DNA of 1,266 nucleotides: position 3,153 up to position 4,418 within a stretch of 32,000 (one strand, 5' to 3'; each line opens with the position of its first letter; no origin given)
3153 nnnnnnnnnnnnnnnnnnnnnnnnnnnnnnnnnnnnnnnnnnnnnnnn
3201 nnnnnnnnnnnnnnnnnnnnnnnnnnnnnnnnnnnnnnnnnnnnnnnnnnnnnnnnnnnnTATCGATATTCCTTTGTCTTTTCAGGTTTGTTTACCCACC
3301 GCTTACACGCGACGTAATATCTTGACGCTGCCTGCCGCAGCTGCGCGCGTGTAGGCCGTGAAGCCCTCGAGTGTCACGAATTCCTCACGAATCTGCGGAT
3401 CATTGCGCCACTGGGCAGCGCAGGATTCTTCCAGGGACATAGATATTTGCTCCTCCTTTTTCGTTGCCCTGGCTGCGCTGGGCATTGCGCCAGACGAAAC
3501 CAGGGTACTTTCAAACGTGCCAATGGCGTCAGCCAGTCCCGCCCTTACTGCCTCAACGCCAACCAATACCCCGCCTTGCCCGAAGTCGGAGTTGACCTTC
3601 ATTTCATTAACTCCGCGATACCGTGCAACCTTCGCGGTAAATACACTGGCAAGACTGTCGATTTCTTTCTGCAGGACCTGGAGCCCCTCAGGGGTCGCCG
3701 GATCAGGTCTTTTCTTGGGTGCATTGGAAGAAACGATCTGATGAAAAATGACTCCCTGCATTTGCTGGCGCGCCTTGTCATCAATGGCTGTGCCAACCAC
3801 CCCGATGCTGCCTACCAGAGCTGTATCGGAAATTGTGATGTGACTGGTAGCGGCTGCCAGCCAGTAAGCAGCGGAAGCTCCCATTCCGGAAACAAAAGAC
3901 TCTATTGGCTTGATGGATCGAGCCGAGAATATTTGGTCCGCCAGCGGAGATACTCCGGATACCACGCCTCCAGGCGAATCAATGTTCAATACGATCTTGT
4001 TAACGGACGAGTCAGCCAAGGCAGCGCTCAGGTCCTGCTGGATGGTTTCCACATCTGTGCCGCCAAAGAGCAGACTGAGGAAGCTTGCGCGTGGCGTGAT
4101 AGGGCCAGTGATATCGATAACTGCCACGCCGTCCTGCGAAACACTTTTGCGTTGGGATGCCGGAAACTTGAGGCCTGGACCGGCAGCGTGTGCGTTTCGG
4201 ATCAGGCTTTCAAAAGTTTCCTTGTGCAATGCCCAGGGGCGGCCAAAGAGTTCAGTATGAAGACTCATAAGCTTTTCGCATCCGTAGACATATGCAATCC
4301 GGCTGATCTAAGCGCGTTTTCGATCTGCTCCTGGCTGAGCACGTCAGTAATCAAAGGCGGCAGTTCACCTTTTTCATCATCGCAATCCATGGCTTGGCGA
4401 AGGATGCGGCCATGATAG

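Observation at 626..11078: About 10.4-kb integrase-bounded island with the gene grammar of a phage satellite (PICI/P4-like) between trxC and yicC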

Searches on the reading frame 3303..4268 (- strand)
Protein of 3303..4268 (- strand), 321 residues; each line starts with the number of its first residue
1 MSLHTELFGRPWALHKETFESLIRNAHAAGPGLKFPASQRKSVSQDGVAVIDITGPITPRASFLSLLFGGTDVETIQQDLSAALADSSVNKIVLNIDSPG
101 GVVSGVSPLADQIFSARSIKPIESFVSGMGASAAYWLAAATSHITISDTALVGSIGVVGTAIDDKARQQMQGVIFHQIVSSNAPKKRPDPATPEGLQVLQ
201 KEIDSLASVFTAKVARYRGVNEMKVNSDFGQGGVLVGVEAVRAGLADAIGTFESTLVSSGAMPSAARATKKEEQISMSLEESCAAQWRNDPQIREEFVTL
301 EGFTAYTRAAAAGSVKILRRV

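Call 6: search_protein_families(library=pfam, proteins=[window:3303-4268:-], max_evalue=0.01)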
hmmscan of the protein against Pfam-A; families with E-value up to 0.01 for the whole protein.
window:3303-4268:- (321 aa): 3 families
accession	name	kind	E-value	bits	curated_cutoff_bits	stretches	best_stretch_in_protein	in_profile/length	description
PF01343.23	Peptidase_S49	-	6.2e-21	75.4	24.9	1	117-255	4-143/154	Peptidase family S49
PF25145.1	NfeD1b_N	-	1.2e-07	32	40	1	85-167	27-110/189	NfeD1b, N-terminal domain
PF00574.28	CLP_protease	-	3e-06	27.7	20.2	1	75-142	32-97/182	Clp protease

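Call 7: search_protein_families(library=phrogs, proteins=[window:3303-4268:-], max_evalue=0.01)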
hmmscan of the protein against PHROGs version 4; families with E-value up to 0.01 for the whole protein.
window:3303-4268:- (321 aa): 8 families
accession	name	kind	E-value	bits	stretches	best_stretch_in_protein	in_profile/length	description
phrog_53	-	head and packaging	3.4e-69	235.5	1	7-274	15-305/583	head maturation protease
phrog_33023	-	unknown function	9.2e-21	75.2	1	48-291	68-312/507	-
phrog_4759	-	unknown function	5.4e-18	66.5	1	45-162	79-196/209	-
phrog_94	-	head and packaging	1.9e-07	32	1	42-150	74-176/622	head maturation protease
phrog_24209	-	unknown function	5.6e-06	27.2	1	79-117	10-48/49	-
phrog_2976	-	head and packaging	0.00057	20.7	1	41-150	14-110/394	head maturation protease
phrog_1684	-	head and packaging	0.00099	19.7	1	80-150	63-131/284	head maturation protease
phrog_21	-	head and packaging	0.0094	14.7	1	23-158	536-665/1362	portal protein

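Call 22: search_protein_families(library=padloc, proteins=[window:3303-4268:-], max_evalue=0.01)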
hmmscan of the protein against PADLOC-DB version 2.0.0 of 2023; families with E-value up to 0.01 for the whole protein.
window:3303-4268:- (321 aa): 0 families

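Call 23: search_protein_families(library=ncbifam, proteins=[window:3303-4268:-], max_evalue=0.01)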
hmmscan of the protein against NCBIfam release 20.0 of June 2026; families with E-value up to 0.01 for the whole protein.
window:3303-4268:- (321 aa): 6 families
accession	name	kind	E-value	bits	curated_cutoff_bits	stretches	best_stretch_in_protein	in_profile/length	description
TIGR00706.1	SppA_dom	equivalog_domain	7.5e-28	97.6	155.45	1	48-256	2-200/208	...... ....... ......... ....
TIGR00705.1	SppA_67K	equivalog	1.5e-23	83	311.45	1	42-256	307-518/590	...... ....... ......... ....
NF008195.0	PRK10949.1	equivalog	1.6e-17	63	746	1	44-258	324-535/618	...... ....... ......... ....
NF008745.0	PRK11778.1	equivalog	2e-11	43.6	259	1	71-259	111-300/345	protease SohB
NF045542.1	Clp_rel_HeadMat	equivalog_domain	5.8e-06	26.3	120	1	70-151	17-94/165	head maturation protease, ClpP-related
NF009205.0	PRK12553.1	subfamily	8.9e-05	22.1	228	1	77-142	55-118/211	ATP-dependent Clp protease proteolytic subunit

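Call 35: search_solved_structures(query=window:3303-4268:-, max_evalue=0.001)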
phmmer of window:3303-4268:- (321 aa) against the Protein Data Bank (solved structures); distinct sequences matched with E-value up to 0.001: 3.
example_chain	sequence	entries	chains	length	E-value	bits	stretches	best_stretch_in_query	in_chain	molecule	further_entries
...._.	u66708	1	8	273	1.9e-15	60.2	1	46-258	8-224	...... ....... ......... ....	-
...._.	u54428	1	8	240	2e-15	60.1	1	47-258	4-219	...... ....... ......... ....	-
3bez_A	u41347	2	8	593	2e-13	53.5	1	74-260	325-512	Protease 4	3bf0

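Call 36: search_dna_similar(query=window:3303-4268:-, collection=phages, mode=protein, max_rows=15)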
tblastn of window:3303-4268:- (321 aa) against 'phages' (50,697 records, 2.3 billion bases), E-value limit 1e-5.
Records with a match: 817; places in all: 818; records where one place covers at least 80% of the query: 48.
Best place of each record, by identity: <60% 817.
By first word of the organism name: Escherichia 210; Rheinheimera 115; Salmonella 82; Vibrio 44; Klebsiella 32; Erwinia 29; Rhodobacter 25; Aeromonas 24; Shigella 22; Burkholderia 19; and 54 more.
By host as written in the record: Rheinheimera sp. BAL341 115; - 103; Escherichia coli 66; Rhodobacter capsulatus YW1 23; Escherichia coli K-12 MG1655 20; Ralstonia solanacearum 12; Escherichia coli O157:H7 11; Erwinia amylovora 11; and 227 more.
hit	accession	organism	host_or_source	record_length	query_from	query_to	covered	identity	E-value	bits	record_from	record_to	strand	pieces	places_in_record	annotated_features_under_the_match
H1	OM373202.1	Cylindrospermopsis phage Cr-LKS3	Cylindrospermopsis raciborskii KLL06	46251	9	256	77%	43.9%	5e-47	175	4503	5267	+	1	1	capsid assembly protease C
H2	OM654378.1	Pararheinheimera phage vB_PsoM_KLER1-1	Pararheinheimera soli strain KR2-1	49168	2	267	83%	39.1%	9e-45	168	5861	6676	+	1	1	head maturation protease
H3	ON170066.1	Ralstonia phage YO026_2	Ralstonia solanacearum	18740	3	291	90%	35.1%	4e-28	120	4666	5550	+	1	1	record has no annotation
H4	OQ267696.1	Vibrio phage VPHZ6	Vibrio parahaemolyticus ATCC 17802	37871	7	285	87%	36.1%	1e-39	154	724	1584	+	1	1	S49 family peptidase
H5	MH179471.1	Aeromonas phage 14AhydR10PP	Aeromonas hydrophila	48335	45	278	73%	42.9%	7e-43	163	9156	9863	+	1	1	periplasmic serine protease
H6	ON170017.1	Ralstonia phage YO001_3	Ralstonia solanacearum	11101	3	291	90%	34.4%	7e-31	128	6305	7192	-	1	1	record has no annotation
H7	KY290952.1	Aeromonas phage 32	Aeromonas salmonicida HER1104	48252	45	278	73%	42.4%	4e-43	164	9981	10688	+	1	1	peptidase S49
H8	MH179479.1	Aeromonas phage 85AhydR10PP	Aeromonas hydrophila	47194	45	278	73%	42.3%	3e-42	161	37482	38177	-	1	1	peptidase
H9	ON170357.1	Ralstonia phage YO382_3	Ralstonia solanacearum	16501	3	291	90%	34.1%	3e-28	120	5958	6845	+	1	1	record has no annotation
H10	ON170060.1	Ralstonia phage YO022_2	Ralstonia solanacearum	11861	3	291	90%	34.1%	2e-25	112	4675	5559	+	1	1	record has no annotation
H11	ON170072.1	Ralstonia phage YO031_2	Ralstonia solanacearum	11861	3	291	90%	34.1%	2e-25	112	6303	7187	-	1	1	record has no annotation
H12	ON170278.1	Ralstonia phage YO164_3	Ralstonia solanacearum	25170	3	290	90%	34.2%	2e-24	109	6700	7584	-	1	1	record has no annotation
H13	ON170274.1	Ralstonia phage YO163_3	Ralstonia solanacearum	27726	3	290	90%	34.2%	2e-24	109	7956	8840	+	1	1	record has no annotation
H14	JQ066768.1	Rhodobacter phage RcapNL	Rhodobacter capsulatus SB1003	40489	13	256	76%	40.2%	2e-37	147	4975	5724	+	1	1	peptidase S49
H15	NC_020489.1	Rhodobacter phage RcapNL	Rhodobacter capsulatus SB1003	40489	13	256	76%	40.2%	2e-37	147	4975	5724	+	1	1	head maturation protease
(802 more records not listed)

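Call 43: find_related_loci(query=window:3303-4268:-, collection=genome_contigs, flank=10000)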
Query window:3303-4268:- (321 aa) in genome_contigs; peptide patterns used: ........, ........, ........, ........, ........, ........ (x = any residue, [..] = any of these).
127 stretches matched a pattern; 61 encode a relative of the query (tblastn E <= 1e-3); 61 distinct loci.
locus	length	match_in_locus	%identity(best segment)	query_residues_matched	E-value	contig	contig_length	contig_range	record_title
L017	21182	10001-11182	84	1-320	0e+0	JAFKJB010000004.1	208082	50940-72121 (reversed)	MAG: Nitrosospira multiformis isolate SCN18_25_8_15_R2_B_54_34 SCN18_25_8_15_R2_B_scaffold_141, whole genome shotgun seq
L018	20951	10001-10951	69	1-317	6e-140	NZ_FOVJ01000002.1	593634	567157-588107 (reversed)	Nitrosospira briensis strain Nsp8, whole genome shotgun sequence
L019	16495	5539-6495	65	1-318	2e-126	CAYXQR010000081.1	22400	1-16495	MAG TPA_asm: uncultured Nitrosospira sp. isolate binchicken_co31_354 genome assembly, contig: k141_662119, whole genome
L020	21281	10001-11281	45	8-320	4e-61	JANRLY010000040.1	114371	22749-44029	MAG: Gammaproteobacteria bacterium isolate bins.490 k141_3064757, whole genome shotgun sequence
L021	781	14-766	43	10-256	5e-66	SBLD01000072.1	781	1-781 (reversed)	Billgrantia azerbaijanica strain TBZ202 NODE_79_length_781_cov_172.668571, whole genome shotgun sequence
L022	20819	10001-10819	42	7-272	3e-58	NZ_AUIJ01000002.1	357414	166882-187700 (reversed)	Sediminimonas qiaohouensis DSM 21189 G568DRAFT_scaffold00002.2_C, whole genome shotgun sequence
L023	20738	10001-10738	43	12-253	1e-57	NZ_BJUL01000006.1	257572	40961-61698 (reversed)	Vreelandella venusta strain NBRC 102221 sequence06, whole genome shotgun sequence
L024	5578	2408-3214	40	12-278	6e-57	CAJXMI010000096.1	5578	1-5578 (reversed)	MAG TPA_asm: uncultured Spiribacter sp. isolate SRR4030052_bin.5_MetaBAT_v2.12.1_MAG genome assembly, contig: NODE_6011_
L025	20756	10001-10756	42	12-256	6e-57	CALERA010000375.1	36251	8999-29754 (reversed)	MAG TPA_asm: uncultured Desulfarculaceae bacterium isolate SRR3330206_bin.109_CONCOCT_v1.1_MAG genome assembly, contig:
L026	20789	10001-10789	42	1-256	3e-56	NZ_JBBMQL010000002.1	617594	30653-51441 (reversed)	Sulfitobacter sp. AS92 isolate_92_2, whole genome shotgun sequence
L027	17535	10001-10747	40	12-253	3e-55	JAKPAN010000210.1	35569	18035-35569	MAG: Pseudomonadota bacterium isolate USSF_maxbin.112 k201_893773, whole genome shotgun sequence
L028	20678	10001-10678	46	45-270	5e-55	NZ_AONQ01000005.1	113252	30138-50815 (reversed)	Paramagnetospirillum caucaseum strain SO-1 contig00005, whole genome shotgun sequence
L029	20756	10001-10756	41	12-258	3e-52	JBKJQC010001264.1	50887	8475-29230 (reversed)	MAG: Polyangiales bacterium isolate ant_bin.485 k117_3651211, whole genome shotgun sequence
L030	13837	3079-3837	39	7-258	2e-50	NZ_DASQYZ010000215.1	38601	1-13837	MAG: Oligoflexus sp. isolate SMAG_U11078 k141_168104, whole genome shotgun sequence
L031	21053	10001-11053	35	1-317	2e-49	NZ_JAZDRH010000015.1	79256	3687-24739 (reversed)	Pseudomonas sp. F1_0610 F1_0610_15_length_79256_cov_25.774368, whole genome shotgun sequence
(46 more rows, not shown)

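Call 94: search_solved_structures(query=window:3303-4268:-, max_evalue=0.001, show_alignments=2)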
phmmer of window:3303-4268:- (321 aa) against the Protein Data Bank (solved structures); distinct sequences matched with E-value up to 0.001: 3.
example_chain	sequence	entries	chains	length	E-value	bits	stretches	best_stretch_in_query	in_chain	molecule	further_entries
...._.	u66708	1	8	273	1.9e-15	60.2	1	46-258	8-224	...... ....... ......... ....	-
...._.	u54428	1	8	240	2e-15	60.1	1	47-258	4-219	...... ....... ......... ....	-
3bez_A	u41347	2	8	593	2e-13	53.5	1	74-260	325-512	Protease 4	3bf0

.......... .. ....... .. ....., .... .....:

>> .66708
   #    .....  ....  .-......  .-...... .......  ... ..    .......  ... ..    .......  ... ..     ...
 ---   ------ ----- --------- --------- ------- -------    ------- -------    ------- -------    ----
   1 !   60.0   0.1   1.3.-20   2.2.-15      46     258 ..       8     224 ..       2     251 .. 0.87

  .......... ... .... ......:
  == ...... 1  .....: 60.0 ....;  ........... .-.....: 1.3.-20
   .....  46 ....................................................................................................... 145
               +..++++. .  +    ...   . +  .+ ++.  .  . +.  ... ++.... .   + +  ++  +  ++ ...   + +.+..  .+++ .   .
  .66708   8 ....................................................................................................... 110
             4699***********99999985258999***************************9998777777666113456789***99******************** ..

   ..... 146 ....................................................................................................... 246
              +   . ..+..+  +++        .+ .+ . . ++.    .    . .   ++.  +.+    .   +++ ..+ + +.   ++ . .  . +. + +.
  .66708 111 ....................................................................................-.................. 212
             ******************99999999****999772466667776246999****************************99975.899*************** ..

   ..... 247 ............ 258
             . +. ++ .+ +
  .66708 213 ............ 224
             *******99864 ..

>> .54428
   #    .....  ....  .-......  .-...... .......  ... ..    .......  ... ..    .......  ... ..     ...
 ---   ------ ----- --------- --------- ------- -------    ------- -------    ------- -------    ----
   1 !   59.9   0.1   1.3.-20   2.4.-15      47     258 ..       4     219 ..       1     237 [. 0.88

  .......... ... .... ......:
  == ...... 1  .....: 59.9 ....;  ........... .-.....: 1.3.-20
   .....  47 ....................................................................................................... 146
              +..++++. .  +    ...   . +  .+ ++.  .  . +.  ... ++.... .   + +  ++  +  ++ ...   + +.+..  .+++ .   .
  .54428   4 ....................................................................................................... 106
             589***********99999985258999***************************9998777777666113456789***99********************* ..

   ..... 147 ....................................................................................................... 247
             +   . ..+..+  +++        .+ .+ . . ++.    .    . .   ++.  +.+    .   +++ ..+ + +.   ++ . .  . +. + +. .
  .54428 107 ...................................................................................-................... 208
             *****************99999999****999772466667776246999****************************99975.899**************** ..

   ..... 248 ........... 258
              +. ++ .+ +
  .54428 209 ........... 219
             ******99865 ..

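Call 115: search_protein_families(library=phrogs, proteins=[L020:6174-8159:+, L020:8385-9983:+, L020:9980-11293:+, L020:11376-11933:+, L020:11953-12906:+, L023:6157-8082:+, L023:8303-9940:+, L023:9956-11194:+, L023:11256-11609:+, L023:11667-12698:+], max_evalue=0.00001)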
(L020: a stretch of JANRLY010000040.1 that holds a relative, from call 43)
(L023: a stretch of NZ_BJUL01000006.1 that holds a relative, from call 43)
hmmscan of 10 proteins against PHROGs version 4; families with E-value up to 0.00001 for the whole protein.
L020:6174-8159:+ (661 aa): 9 families
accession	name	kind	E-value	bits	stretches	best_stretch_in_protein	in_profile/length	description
phrog_15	-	head and packaging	2.2e-190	636.9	1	21-632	322-921/1330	terminase large subunit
phrog_15657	-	unknown function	5.8e-22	79.4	1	337-563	9-228/230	-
phrog_675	-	head and packaging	1.4e-14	54.3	1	81-241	44-195/576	terminase large subunit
phrog_16406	-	unknown function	3e-13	50.3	1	280-658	23-407/601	-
phrog_3028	-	unknown function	1.2e-11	45.9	1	497-631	20-160/203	-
phrog_3925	-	head and packaging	1e-10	42.5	1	27-155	13-140/150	terminase large subunit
phrog_21311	-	head and packaging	2.5e-09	38.3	1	133-240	2-114/218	terminase large subunit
phrog_2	-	head and packaging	3.1e-09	37.1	1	89-241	275-406/807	terminase large subunit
phrog_4145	-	head and packaging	1.6e-06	28.6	1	29-222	3-200/209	terminase large subunit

L020:8385-9983:+ (532 aa): 4 families
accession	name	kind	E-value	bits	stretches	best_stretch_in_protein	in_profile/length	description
phrog_21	-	head and packaging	9.2e-128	428.9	1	9-528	7-523/1362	portal protein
phrog_537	-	head and packaging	1.6e-52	179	1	296-526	2-222/233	portal protein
phrog_5862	-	unknown function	5.2e-09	37.1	1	457-510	3-55/81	-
phrog_3993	-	unknown function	4.8e-08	34.2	1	46-203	30-189/195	-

L020:9980-11293:+ (437 aa): 7 families
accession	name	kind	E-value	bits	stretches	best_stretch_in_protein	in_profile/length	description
phrog_53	-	head and packaging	1.3e-89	303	1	3-407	11-464/583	head maturation protease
phrog_4759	-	unknown function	1.1e-21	78.5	1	52-174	79-201/209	-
phrog_33023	-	unknown function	5.1e-19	69.4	1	55-283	68-301/507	-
phrog_94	-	head and packaging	4.6e-12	47.2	1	53-157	78-176/622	head maturation protease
phrog_2976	-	head and packaging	2e-08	35.3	1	80-157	34-110/394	head maturation protease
phrog_24209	-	unknown function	5.3e-08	33.7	1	87-124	11-48/49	-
phrog_133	-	head and packaging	5.6e-06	26.3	0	80-157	31-107/668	head maturation protease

L020:11376-11933:+ (185 aa): 1 family
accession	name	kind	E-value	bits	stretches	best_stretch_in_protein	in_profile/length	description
phrog_1731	-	head and packaging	2.8e-30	106.1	1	1-129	1-134/135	virion structural protein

L020:11953-12906:+ (317 aa): 1 family
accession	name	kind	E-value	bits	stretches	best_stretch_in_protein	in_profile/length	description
phrog_371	-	head and packaging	1.6e-55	189.6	1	15-314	20-231/303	major head protein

L023:6157-8082:+ (641 aa): 10 families
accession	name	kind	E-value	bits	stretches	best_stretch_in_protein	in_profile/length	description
phrog_15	-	head and packaging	1.4e-277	925.7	1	6-628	330-940/1330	terminase large subunit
phrog_16406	-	unknown function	3.2e-142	476.2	1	220-612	1-387/601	-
phrog_4145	-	head and packaging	2.1e-97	325.5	1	6-212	3-209/209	terminase large subunit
phrog_21311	-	head and packaging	6.1e-92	308.4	1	109-321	2-207/218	terminase large subunit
phrog_15657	-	unknown function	1.2e-70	238.7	1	305-532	1-229/230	-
phrog_3028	-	unknown function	8.4e-58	196.6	1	452-622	3-173/203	-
phrog_3925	-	head and packaging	7e-48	163.1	1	5-140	14-149/150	terminase large subunit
phrog_675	-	head and packaging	4.4e-19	69.2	1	31-410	22-366/576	terminase large subunit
phrog_22352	-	unknown function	2.6e-18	66.7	1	487-544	1-58/70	-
phrog_2022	-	unknown function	3.7e-12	47.3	1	579-619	1-41/76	-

L023:8303-9940:+ (545 aa): 2 families
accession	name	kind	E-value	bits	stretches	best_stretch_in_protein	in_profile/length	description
phrog_21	-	head and packaging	2e-97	328.4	1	27-533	32-509/1362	portal protein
phrog_537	-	head and packaging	3.1e-34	119.2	1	298-529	2-207/233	portal protein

L023:9956-11194:+ (412 aa): 5 families
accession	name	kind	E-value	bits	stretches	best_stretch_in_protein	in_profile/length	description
phrog_53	-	head and packaging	5.8e-90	304.1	1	7-406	11-455/583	head maturation protease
phrog_4759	-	unknown function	5.8e-18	66.4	1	50-171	73-194/209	-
phrog_33023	-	unknown function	7.4e-17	62.3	1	90-358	100-380/507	-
phrog_94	-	head and packaging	9e-09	36.3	1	87-163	104-178/622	head maturation protease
phrog_133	-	head and packaging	3.7e-08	33.5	1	210-346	131-275/668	head maturation protease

L023:11256-11609:+ (117 aa): 1 family
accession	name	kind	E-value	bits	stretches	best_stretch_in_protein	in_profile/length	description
phrog_49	-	head and packaging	2.1e-18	67.6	1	11-117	26-137/147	head decoration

L023:11667-12698:+ (343 aa): 5 families
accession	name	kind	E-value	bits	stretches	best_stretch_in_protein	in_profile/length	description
phrog_29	-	head and packaging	1.7e-96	325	1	2-342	25-358/439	major head protein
phrog_6281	-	unknown function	2.9e-40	139.2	1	3-168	1-164/209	-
phrog_6020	-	head and packaging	8.6e-35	121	1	29-342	26-340/473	major head protein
phrog_2353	-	head and packaging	5.8e-33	115.3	1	3-317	1-315/481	major head protein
phrog_1005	-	head and packaging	5.7e-08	33.4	1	156-224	134-202/315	major head protein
